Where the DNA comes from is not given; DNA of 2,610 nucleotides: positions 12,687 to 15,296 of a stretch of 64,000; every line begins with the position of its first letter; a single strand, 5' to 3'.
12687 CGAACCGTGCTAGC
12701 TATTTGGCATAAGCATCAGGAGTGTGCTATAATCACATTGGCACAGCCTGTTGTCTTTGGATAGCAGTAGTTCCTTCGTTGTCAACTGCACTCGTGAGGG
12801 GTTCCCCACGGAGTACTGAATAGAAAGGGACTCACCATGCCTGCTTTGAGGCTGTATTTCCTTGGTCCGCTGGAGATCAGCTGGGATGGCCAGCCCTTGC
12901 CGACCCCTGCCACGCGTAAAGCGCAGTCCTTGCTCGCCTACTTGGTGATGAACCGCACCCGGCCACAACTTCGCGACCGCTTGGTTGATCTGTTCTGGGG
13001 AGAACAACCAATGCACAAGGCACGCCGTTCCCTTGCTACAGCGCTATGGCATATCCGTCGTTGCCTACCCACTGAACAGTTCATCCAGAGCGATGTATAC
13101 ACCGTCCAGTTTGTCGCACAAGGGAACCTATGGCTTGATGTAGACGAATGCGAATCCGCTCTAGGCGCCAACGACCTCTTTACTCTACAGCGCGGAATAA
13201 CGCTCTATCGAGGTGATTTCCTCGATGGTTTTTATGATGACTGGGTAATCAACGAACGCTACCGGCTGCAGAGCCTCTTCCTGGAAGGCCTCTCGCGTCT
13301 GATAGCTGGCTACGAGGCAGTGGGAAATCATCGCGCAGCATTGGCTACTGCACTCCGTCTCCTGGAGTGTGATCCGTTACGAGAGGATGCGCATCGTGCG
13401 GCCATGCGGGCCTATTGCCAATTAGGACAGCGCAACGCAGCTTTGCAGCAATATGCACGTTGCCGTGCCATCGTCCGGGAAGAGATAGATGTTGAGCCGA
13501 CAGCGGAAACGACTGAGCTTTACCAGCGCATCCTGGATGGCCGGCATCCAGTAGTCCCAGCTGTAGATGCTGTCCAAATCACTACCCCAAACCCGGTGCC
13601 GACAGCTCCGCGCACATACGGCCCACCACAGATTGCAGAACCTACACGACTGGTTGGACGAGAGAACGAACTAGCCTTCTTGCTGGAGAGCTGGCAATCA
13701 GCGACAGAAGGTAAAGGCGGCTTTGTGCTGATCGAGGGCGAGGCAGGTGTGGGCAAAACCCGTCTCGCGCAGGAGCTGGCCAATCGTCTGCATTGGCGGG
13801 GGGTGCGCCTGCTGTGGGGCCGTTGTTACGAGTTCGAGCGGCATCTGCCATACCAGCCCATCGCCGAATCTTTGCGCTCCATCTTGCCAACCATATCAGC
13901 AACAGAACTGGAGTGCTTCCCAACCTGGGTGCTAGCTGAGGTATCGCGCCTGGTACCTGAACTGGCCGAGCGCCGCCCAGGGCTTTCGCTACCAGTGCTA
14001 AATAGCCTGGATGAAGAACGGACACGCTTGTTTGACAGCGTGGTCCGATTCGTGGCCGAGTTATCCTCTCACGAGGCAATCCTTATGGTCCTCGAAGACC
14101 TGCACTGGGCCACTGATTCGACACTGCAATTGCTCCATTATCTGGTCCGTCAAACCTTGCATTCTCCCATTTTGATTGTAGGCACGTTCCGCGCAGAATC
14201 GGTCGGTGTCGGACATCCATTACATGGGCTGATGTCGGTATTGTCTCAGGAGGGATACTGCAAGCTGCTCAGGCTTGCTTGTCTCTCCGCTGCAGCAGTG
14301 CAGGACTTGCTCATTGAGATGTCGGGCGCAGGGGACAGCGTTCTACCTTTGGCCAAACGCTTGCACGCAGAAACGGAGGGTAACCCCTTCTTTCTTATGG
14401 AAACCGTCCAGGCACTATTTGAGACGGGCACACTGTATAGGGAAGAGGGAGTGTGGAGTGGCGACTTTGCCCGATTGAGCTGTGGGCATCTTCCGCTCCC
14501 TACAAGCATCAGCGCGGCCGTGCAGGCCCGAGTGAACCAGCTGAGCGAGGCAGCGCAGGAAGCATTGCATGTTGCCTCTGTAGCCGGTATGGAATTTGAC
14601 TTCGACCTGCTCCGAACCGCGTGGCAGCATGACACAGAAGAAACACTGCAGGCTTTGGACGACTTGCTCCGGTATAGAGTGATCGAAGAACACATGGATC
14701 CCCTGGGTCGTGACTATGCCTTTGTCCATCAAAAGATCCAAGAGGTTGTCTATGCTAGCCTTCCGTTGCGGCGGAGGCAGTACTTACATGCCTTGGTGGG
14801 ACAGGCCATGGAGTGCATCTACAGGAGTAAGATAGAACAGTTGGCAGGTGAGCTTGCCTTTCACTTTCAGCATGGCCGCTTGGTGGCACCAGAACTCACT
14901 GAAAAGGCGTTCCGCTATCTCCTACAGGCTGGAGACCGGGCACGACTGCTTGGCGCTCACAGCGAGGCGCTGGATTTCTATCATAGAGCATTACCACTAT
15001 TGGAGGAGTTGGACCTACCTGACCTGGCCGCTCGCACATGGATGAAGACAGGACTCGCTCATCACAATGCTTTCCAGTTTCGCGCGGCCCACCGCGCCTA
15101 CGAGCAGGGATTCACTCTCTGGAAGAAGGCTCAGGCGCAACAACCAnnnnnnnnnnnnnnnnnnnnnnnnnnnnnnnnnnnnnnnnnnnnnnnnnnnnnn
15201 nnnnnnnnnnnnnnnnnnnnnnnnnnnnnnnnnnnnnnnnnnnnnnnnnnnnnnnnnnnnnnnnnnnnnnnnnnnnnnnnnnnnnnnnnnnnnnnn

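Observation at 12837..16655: STAND-type SARP regulator with a C-terminal OppA/DppA-like (SBP_bac_5) ligand-binding domain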

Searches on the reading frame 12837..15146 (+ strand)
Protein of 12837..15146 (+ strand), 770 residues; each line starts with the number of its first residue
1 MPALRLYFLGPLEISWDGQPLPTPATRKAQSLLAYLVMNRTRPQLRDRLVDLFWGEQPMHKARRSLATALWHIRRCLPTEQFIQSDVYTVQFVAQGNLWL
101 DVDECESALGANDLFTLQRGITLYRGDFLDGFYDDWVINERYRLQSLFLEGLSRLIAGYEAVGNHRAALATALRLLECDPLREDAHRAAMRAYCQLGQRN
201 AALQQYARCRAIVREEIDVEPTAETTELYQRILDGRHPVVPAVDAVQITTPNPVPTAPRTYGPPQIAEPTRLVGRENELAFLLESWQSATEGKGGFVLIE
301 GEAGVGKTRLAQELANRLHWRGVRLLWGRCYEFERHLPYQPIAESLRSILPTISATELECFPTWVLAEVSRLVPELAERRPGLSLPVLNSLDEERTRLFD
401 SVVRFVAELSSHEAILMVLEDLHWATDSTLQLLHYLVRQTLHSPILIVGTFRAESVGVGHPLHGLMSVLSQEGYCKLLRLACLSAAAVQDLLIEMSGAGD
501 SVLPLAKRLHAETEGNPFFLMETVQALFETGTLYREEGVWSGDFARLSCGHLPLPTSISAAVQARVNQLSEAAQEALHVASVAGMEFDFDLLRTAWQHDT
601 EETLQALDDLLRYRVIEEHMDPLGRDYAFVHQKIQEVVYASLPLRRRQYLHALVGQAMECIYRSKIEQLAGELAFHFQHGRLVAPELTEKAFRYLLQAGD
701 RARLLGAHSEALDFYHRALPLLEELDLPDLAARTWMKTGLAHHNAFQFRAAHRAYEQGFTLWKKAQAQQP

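Call 80: search_solved_structures(query=window:12837-15146:+, max_evalue=0.001)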
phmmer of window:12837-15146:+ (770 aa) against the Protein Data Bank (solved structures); distinct sequences matched with E-value up to 0.001: 4.
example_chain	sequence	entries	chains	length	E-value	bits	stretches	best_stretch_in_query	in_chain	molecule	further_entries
8k60_I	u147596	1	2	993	1.3e-19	73.1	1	3-318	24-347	Regulatory protein AfsR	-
8jke_I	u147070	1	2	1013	6.9e-19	70.7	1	3-318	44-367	Regulatory protein AfsR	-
8hvr_I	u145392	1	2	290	4.2e-17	64.8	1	3-235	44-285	Regulatory protein AfsR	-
2fez_A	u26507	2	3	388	2.6e-09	39.1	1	7-77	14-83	Probable regulatory protein embR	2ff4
